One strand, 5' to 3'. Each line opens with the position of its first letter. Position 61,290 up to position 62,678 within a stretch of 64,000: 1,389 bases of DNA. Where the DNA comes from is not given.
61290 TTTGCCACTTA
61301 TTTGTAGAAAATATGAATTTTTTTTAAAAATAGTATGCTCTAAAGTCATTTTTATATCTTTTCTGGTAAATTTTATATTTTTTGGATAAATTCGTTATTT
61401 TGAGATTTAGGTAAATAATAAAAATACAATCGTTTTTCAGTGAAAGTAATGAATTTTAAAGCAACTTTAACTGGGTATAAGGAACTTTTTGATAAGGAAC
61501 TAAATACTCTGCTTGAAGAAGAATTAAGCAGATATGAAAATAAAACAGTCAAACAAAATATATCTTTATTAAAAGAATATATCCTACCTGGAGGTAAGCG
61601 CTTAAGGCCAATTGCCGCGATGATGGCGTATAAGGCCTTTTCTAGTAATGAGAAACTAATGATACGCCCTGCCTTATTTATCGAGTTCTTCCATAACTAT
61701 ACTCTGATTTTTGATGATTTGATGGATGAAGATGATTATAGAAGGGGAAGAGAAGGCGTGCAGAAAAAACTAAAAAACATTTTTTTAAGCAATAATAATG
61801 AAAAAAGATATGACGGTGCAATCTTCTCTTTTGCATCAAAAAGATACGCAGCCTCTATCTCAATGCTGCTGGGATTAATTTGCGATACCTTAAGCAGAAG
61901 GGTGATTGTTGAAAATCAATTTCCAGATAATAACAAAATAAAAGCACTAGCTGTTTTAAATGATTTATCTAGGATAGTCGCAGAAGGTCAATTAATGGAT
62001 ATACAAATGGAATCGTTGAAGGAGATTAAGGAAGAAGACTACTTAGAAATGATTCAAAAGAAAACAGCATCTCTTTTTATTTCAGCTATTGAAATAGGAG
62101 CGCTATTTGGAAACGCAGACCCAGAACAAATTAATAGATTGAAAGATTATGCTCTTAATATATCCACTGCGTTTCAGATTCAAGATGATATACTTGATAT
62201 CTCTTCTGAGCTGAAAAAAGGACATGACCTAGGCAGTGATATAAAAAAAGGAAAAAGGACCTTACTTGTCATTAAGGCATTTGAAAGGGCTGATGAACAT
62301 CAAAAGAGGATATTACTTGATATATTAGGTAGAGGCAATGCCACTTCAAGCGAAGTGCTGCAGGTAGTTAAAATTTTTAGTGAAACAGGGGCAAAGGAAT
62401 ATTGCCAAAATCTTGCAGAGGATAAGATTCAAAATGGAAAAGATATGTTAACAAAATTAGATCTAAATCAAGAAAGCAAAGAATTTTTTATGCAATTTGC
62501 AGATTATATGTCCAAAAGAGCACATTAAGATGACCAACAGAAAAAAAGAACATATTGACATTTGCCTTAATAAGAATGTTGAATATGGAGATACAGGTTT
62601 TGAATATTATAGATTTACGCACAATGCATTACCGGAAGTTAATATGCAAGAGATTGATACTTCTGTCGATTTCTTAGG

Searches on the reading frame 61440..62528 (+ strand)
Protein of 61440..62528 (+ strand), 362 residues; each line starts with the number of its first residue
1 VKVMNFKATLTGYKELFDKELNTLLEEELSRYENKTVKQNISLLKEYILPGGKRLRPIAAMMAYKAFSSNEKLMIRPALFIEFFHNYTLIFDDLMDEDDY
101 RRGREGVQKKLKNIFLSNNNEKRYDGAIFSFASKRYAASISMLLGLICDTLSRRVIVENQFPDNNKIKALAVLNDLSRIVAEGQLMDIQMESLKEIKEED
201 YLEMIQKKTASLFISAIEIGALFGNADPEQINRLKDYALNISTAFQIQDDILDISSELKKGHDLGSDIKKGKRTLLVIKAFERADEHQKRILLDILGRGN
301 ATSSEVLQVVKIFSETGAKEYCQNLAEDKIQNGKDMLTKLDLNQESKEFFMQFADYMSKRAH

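Call 84: search_protein_families(library=pfam, proteins=[window:61440-62528:+], max_evalue=0.00001)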
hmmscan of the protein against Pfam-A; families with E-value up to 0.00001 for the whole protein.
window:61440-62528:+ (362 aa): 1 family
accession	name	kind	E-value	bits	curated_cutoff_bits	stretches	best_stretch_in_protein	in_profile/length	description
PF00348.22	polyprenyl_synt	-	9.3e-57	192.5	27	1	44-312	7-250/251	Polyprenyl synthetase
